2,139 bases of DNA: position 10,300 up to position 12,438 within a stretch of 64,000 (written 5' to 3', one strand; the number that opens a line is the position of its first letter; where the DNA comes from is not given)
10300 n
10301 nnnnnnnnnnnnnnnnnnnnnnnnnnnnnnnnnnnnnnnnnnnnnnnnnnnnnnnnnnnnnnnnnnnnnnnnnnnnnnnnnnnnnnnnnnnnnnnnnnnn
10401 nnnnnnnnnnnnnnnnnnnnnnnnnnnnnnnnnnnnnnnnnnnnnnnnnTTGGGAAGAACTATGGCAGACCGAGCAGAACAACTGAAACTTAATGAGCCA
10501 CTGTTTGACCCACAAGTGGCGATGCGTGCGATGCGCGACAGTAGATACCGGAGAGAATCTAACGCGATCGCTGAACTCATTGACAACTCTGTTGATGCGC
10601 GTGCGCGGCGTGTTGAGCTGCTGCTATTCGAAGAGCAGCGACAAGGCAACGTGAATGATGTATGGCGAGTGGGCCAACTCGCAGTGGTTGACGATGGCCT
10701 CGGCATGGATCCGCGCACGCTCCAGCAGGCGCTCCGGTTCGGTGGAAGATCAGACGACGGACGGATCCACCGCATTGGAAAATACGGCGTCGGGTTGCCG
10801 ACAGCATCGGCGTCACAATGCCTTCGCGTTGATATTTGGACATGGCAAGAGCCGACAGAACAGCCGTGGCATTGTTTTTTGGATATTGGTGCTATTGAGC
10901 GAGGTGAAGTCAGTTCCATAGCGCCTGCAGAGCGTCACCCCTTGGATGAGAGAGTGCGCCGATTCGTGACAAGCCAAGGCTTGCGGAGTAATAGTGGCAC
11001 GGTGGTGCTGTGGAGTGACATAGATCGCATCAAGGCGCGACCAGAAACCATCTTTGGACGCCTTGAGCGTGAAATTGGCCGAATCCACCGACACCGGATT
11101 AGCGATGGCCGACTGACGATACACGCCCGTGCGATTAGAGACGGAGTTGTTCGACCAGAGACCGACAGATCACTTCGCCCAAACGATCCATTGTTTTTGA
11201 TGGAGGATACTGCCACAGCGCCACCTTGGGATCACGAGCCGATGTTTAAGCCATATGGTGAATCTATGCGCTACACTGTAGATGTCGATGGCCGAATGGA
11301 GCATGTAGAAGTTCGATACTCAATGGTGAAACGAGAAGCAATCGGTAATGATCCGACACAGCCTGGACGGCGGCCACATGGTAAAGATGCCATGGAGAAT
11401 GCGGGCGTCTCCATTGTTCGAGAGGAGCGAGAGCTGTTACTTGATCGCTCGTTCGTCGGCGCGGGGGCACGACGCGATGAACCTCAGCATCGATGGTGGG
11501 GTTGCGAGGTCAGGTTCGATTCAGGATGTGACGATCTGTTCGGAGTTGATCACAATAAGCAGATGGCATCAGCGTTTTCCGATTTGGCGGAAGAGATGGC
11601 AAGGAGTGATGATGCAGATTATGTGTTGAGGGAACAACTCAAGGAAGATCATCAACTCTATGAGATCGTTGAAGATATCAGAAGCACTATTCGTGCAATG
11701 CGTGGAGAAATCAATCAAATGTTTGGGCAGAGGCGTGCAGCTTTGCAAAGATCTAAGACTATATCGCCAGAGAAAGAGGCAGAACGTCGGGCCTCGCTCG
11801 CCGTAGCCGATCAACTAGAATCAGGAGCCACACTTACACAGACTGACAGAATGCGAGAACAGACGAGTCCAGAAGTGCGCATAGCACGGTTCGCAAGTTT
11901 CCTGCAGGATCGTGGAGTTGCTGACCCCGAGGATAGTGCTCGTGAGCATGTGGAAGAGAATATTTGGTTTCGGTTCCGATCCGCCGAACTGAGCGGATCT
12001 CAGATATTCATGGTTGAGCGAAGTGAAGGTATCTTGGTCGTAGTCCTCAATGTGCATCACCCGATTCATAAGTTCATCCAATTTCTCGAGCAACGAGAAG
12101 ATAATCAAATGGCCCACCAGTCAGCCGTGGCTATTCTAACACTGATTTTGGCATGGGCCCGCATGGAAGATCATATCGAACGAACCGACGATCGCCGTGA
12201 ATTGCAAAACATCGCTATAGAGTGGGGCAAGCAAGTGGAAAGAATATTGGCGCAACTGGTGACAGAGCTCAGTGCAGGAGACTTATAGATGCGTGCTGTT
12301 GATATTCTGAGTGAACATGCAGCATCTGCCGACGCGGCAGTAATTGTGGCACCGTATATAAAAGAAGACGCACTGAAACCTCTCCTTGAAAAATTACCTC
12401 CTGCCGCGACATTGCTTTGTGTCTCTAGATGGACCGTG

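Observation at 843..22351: Mosaic defence/toxin island: at least six mobile-type modules interleaved with core CoA-metabolism genes, several with depressed GC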

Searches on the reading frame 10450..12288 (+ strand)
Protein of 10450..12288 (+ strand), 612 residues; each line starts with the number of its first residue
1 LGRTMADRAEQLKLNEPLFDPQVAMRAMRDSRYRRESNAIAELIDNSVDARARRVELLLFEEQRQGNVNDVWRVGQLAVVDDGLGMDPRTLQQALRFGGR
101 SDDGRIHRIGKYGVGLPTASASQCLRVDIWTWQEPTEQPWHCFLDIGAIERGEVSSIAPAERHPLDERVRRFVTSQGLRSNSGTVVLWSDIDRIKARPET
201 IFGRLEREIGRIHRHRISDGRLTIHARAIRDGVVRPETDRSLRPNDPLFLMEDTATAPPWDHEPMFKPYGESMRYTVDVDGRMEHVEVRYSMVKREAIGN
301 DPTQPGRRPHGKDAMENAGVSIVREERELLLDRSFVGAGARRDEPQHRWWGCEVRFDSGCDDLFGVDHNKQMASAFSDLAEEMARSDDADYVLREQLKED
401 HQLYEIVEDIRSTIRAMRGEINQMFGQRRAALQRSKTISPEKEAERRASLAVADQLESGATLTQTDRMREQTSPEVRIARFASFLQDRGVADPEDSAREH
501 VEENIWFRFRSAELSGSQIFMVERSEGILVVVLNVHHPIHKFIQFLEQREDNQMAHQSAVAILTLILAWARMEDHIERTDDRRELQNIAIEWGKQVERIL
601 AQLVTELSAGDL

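Call 6: search_protein_families(library=pfam, proteins=[window:10450-12288:+], max_evalue=0.01)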
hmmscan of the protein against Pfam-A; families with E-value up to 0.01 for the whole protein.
window:10450-12288:+ (612 aa): 2 families
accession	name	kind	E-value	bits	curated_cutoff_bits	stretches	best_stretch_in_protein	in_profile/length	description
PF13589.12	HATPase_c_3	-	6.6e-19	68.7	25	1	38-159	5-121/137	Histidine kinase-, DNA gyrase B-, and HSP90-like ATPase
PF02518.31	HATPase_c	-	0.00091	20.1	26.4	1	39-121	9-82/111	Histidine kinase-, DNA gyrase B-, and HSP90-like ATPase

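Call 7: search_protein_families(library=padloc, proteins=[window:10450-12288:+], max_evalue=0.001)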
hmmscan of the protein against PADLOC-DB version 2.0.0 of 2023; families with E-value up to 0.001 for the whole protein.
window:10450-12288:+ (612 aa): 1 family
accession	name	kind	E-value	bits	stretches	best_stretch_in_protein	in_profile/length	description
PDLC02204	MzaB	-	4.5e-12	43.2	1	24-195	14-172/500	-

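Call 8: search_protein_families(library=ncbifam, proteins=[window:10450-12288:+], max_evalue=0.001)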
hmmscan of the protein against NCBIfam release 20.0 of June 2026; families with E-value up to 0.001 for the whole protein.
window:10450-12288:+ (612 aa): 5 families
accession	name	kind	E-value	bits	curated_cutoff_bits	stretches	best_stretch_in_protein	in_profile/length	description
NF041932.1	MzaB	equivalog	6.1e-18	64.4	850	1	27-198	4-162/480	MZA anti-phage system associated ATPase MzaB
NF047352.1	P_loop_sacsin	domain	2e-06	28.2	50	1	39-118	3-69/80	sacsin N-terminal ATP-binding-like domain-containing protein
NF000953.0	PRK00095.2-4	equivalog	3.8e-05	22.8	693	1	35-154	22-134/611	DNA mismatch repair endonuclease MutL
TIGR00585.2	mutl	equivalog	6.1e-05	22.1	180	1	35-95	20-70/555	DNA mismatch repair endonuclease MutL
NF000951.0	PRK00095.2-1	equivalog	0.00016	20.5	391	1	39-96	28-74/559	DNA mismatch repair endonuclease MutL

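Call 25: find_homologous_proteins(query=window:10462-12288:+, max_evalue=0.00001)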
Query window:10462-12288:+ (608 aa): 659 proteins with E <= 0.00001 among 8000 candidates; the best 120 are listed.
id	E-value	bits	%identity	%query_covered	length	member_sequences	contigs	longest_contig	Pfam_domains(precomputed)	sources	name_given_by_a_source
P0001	0.0e+0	1366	100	100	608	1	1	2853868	PF13589.13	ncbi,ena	-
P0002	0.0e+0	1066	77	100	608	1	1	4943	PF13589.13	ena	-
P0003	0.0e+0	1048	77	100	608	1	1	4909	PF13589.13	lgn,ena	-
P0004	1.3e-240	818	62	100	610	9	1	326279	PF02518.32,PF13589.13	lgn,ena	-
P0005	2.9e-240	817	63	99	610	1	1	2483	PF13589.13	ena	-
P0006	2.8e-237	807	62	99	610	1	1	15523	PF02518.32,PF13589.13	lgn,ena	-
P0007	2.7e-235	801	60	100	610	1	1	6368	PF02518.32,PF13589.13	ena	-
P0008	9.5e-232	789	60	100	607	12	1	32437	PF13589.13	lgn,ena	-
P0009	2.3e-231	788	61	99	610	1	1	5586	PF02518.32,PF13589.13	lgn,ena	-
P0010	2.3e-231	788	61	99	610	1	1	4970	PF02518.32,PF13589.13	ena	-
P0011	3.4e-229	780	58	100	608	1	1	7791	PF02518.32,PF13589.13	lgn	-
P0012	4.0e-228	777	59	100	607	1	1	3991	PF13589.13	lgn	-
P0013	6.2e-210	717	56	100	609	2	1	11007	PF02518.32,PF13589.13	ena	-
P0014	9.2e-208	710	53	100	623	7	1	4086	PF13589.13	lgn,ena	-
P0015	1.2e-207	709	54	100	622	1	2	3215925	PF02518.32,PF13589.13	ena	-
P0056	7.1e-163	561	48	97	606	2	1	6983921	PF02518.32,PF13589.13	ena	-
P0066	1.1e-160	554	46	97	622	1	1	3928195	PF02518.32,PF13589.13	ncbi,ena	-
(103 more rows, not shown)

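Call 26: find_encoding_contigs(protein=P0001, flank=10000, max_places=3)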
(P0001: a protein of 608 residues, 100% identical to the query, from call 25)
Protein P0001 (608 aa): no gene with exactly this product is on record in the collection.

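Call 27: find_encoding_contigs(protein=P0004, flank=7000, max_places=3)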
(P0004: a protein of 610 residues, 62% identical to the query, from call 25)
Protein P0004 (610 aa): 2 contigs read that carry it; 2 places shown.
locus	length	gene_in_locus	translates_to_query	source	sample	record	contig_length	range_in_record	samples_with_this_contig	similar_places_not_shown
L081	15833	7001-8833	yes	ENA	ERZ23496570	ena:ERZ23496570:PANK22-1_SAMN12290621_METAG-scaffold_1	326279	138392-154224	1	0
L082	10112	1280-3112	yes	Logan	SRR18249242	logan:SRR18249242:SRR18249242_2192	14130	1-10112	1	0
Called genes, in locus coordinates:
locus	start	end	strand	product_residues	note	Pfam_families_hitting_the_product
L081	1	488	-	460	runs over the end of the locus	PF01425:Amidase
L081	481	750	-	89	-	-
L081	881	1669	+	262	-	PF00378:ECH_1, PF16113:ECH_2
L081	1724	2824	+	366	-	PF13588:HSDR_N_2, PF04313:HSDR_N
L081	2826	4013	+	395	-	PF02515:CoA_transf_3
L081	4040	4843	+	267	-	PF00378:ECH_1, PF16113:ECH_2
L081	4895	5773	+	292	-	-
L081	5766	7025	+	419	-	PF04851:ResIII, PF00270:DEAD, PF00271:Helicase_C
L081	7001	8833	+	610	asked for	PF02518:HATPase_c (faint), PF13589:HATPase_c_3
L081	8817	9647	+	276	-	-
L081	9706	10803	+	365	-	PF00296:Bac_luciferase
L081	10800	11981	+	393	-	PF04389:Peptidase_M28 (faint)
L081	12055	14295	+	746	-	PF03235:GmrSD_N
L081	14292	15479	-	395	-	PF02515:CoA_transf_3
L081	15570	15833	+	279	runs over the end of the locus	PF00106:adh_short, PF02737:3HCDH_N (weak), PF08659:KR, PF13561:adh_short_C2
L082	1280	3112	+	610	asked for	PF02518:HATPase_c (faint), PF13589:HATPase_c_3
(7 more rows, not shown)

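Call 29: find_encoding_contigs(protein=P0002, flank=7000, max_places=2)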
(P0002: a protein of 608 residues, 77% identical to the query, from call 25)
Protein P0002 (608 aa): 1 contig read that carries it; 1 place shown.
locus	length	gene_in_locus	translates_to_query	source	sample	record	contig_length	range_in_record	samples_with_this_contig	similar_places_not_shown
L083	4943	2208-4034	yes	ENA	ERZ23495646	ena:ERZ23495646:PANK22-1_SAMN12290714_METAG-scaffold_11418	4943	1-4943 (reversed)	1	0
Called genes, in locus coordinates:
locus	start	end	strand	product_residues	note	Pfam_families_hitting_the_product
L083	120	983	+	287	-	-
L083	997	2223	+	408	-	PF00270:DEAD, PF04851:ResIII, PF00271:Helicase_C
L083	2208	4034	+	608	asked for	PF13589:HATPase_c_3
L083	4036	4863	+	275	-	-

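Call 30: find_encoding_contigs(protein=P0015, flank=8000, max_places=2)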
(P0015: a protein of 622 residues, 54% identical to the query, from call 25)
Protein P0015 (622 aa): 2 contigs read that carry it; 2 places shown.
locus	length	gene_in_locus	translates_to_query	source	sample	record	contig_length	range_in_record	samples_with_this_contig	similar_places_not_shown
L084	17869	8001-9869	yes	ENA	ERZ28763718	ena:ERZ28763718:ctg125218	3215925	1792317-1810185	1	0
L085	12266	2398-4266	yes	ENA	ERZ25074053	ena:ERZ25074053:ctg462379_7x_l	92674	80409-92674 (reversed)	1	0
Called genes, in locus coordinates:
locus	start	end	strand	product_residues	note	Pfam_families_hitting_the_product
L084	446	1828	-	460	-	PF01425:Amidase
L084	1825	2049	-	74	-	-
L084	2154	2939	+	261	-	PF00378:ECH_1, PF16113:ECH_2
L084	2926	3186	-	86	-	-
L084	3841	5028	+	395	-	PF02515:CoA_transf_3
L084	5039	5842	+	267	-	PF00378:ECH_1, PF16113:ECH_2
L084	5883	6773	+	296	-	-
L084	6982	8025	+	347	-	PF00271:Helicase_C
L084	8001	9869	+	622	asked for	PF02518:HATPase_c (faint), PF13589:HATPase_c_3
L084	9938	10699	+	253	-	-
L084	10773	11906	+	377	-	PF00296:Bac_luciferase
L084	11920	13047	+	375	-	-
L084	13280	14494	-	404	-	PF02515:CoA_transf_3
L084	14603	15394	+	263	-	-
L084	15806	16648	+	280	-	PF00106:adh_short, PF08659:KR, PF13561:adh_short_C2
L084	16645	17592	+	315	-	PF00753:Lactamase_B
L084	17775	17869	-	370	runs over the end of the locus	-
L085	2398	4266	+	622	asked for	PF02518:HATPase_c (faint), PF13589:HATPase_c_3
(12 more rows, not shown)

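Call 31: find_encoding_contigs(protein=P0056, flank=8000, max_places=2)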
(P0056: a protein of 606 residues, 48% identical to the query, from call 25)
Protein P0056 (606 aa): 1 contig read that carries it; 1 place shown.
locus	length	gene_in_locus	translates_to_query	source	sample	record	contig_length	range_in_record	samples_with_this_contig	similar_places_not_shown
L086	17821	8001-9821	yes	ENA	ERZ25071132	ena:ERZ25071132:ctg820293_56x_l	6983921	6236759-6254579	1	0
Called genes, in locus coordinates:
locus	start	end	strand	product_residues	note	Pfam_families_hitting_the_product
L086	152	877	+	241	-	PF07592:DDE_Tnp_ISAZ013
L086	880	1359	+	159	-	PF07592:DDE_Tnp_ISAZ013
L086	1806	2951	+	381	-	-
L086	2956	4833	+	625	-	-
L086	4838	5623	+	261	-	-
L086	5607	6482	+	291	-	-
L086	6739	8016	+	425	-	PF00270:DEAD, PF04851:ResIII, PF00271:Helicase_C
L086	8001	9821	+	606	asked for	PF02518:HATPase_c (weak), PF13589:HATPase_c_3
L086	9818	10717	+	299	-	-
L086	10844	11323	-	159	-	PF07592:DDE_Tnp_ISAZ013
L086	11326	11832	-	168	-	PF07592:DDE_Tnp_ISAZ013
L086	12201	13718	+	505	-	PF13701:DDE_Tnp_1_4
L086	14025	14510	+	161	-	PF13452:FAS1_DH_region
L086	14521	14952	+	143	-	PF01575:MaoC_dehydratas, PF13452:FAS1_DH_region (weak)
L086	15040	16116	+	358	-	PF01209:Ubie_methyltran, PF02527:GidB (weak), PF13489:Methyltransf_23, PF08241:Methyltransf_11, PF08242:Methyltransf_12, PF13649:Methyltransf_25, PF13847:Methyltransf_31, PF05148:Methyltransf_8 (weak)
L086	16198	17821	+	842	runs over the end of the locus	PF02515:CoA_transf_3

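Call 50: search_solved_structures(query=window:10462-12288:+, max_evalue=0.1)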
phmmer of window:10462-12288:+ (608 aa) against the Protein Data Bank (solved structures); distinct sequences matched with E-value up to 0.1: 5.
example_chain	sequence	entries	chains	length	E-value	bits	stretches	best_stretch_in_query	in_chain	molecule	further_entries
9cdi_A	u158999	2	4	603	2.9e-05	26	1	34-118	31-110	ATPase MORC2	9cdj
5ofa_B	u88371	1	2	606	2.9e-05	26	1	34-118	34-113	MORC family CW-type zinc finger protein 2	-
5of9_A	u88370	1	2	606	2.9e-05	26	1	34-118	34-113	MORC family CW-type zinc finger protein 2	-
5ofb_B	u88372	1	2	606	4.5e-05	25.4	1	34-118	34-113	MORC family CW-type zinc finger protein 2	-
7k7t_A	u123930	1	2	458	0.072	14.8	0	26-97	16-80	Isoform 3 of MORC family CW-type zinc finger protein 4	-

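Call 64: find_encoding_contigs(protein=P0066, flank=7000, max_places=2)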
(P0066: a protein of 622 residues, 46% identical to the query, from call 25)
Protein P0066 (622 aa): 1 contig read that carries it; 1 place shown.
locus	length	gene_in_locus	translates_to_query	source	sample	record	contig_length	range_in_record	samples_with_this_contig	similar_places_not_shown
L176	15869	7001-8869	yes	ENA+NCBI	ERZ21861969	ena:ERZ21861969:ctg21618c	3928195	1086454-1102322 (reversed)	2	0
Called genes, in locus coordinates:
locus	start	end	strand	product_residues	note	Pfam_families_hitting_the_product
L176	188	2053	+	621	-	-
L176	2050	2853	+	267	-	-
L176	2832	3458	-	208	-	PF13358:DDE_3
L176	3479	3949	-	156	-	PF13384:HTH_23, PF13551:HTH_29, PF13565:HTH_32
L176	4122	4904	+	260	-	PF19866:DUF6339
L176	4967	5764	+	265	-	-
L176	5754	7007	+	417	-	PF04851:ResIII, PF00270:DEAD, PF00271:Helicase_C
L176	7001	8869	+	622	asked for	PF02518:HATPase_c (faint), PF13589:HATPase_c_3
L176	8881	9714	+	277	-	-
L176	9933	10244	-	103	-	-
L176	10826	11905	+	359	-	PF01548:DEDD_Tnp_IS110, PF02371:Transposase_20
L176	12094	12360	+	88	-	PF01850:PIN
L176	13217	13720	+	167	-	-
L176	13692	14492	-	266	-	PF01695:IstB_IS21, PF00308:Bac_DnaA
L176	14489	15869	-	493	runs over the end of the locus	PF27155:Y4rL_C, PF22483:Mu-transpos_C_2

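Call 66: search_protein_families(library=pfam, proteins=[L086:1806-2951:+, L086:2956-4833:+, L086:4838-5623:+, L086:5607-6482:+, L176:188-2053:+, L176:2050-2853:+, L176:4967-5764:+], max_evalue=0.05)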
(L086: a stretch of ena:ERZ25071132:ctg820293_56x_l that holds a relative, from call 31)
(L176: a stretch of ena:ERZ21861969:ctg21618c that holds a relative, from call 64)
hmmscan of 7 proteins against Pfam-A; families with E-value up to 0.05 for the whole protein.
L086:1806-2951:+ (381 aa): 0 families

L086:2956-4833:+ (625 aa): 2 families
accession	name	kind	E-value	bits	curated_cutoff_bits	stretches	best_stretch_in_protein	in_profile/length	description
PF02518.31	HATPase_c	-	0.0031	18.3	26.4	0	96-154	21-76/111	Histidine kinase-, DNA gyrase B-, and HSP90-like ATPase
PF00881.29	Nitroreductase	-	0.05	14.2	23.5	0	36-240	11-164/167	Nitroreductase family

L086:4838-5623:+ (261 aa): 0 families

L086:5607-6482:+ (291 aa): 0 families

L176:188-2053:+ (621 aa): 0 families

L176:2050-2853:+ (267 aa): 0 families

L176:4967-5764:+ (265 aa): 1 family
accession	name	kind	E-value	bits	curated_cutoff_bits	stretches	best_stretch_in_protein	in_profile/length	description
PF01507.26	PAPS_reduct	-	0.0013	19.2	22.5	1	2-110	11-98/175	Phosphoadenosine phosphosulfate reductase domain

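Call 85: search_dna_similar(query=window:10462-12288:+, collection=plasmids, mode=protein, max_rows=15)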
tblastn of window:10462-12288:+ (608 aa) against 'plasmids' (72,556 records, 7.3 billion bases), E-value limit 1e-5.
Records with a match: 43; places in all: 48; records where one place covers at least 80% of the query: 14.
Best place of each record, by identity: <60% 43.
By first word of the organism name: Rhizobium 7; Agrobacterium 3; Trichormus 2; Roseivivax 2; Ensifer 2; Vibrio 2; Roseobacter 1; Aminobacter 1; Mesorhizobium 1; Geminocystis 1; and 21 more.
By predicted mobility (MOB-suite, as given by PLSDB): non-mobilizable 24; conjugative 12; mobilizable 7.
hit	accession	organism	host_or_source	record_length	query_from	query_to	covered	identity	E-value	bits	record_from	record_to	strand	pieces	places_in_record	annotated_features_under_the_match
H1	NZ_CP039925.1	Agrobacterium tumefaciens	-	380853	13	590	95%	34.8%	7e-85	297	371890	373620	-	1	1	ATP-binding protein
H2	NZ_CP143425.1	Roseobacter litoralis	Fucus vesiculosus var. spiralis,cell ...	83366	14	596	96%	34.0%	6e-74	265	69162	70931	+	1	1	ATP-binding protein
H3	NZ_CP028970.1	Aminobacter sp. MSH1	Soil,Dichlobenil-treated soil sampled ...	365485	13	590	95%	34.2%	2e-82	290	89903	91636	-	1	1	ATP-binding protein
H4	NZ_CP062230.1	Mesorhizobium onobrychidis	Sainfoin,pure bacterial culture,Nodule ...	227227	14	590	95%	34.0%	4e-72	259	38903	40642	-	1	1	ATP-binding protein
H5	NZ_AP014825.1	Geminocystis sp. NIES-3709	-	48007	18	596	95%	32.6%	1e-76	273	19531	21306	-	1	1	ATP-binding protein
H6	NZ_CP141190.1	Hymenobacter sp. GOD-10R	single cell,Crepidiastrum sonchifolium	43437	1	590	97%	31.9%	3e-79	281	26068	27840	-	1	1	ATP-binding protein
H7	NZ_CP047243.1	Trichormus variabilis 0441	cell culture,thermal spring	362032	19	596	95%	32.6%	3e-75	269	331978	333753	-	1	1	ATP-binding protein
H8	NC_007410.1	Trichormus variabilis ATCC 29413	-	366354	19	596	95%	32.6%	3e-75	269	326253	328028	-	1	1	ATP-binding protein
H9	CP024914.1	Cyanobacterium sp. HL-69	cell culture,enrichment cultures from ...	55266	1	596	98%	31.1%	2e-75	270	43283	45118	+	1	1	Type I restriction-modification system, restriction subunit R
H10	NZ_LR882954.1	Planktothrix agardhii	-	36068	18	596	95%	31.9%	3e-70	254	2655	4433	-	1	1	ATP-binding protein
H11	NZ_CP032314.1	Pannonibacter phragmitetus BB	cell culture,soil under ...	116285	6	596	97%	30.5%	1e-58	220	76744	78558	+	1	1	ATP-binding protein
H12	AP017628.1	Pleomorphomonas sp. SM30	-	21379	18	532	85%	32.8%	9e-58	217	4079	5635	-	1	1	hypothetical protein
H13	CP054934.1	Nocardiopsis flavescens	Single Cell,marine sediment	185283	20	599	95%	25.9%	1e-17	95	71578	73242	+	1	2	ATP-binding protein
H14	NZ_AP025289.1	Treponema saccharophilum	-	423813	9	583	95%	25.9%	9e-47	184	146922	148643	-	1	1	ATP-binding protein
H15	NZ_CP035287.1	Paracoccus versutus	whole organism,soil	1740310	14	379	60%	26.4%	1e-12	79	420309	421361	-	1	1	none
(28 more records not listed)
